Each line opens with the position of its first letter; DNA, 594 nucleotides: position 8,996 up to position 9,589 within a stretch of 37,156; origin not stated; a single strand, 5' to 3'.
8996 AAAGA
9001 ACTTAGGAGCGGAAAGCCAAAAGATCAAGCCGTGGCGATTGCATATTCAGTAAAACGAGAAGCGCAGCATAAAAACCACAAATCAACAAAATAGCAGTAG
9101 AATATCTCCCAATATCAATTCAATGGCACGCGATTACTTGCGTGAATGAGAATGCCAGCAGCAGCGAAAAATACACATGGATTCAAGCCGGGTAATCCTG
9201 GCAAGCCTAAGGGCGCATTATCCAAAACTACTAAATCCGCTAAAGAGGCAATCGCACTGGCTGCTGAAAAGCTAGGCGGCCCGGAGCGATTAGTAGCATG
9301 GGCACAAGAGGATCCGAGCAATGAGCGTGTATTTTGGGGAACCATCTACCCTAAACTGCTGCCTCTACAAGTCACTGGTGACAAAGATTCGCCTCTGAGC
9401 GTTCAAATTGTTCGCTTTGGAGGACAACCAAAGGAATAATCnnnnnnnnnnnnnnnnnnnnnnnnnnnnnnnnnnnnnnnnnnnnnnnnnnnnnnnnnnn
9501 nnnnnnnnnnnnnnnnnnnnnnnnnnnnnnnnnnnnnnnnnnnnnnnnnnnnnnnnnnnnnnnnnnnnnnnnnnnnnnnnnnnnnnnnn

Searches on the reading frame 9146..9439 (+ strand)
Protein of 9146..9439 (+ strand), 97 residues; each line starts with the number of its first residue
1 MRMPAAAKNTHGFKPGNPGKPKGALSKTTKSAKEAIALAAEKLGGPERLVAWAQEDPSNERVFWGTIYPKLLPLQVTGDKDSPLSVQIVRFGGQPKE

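Call 28: search_protein_families(library=phrogs, proteins=[window:9146-9439:+], max_evalue=0.001)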
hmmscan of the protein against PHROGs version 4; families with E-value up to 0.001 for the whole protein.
window:9146-9439:+ (97 aa): 1 family
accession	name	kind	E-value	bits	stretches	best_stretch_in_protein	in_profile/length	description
phrog_11043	-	unknown function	1.4e-09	38.8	1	8-85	8-88/105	-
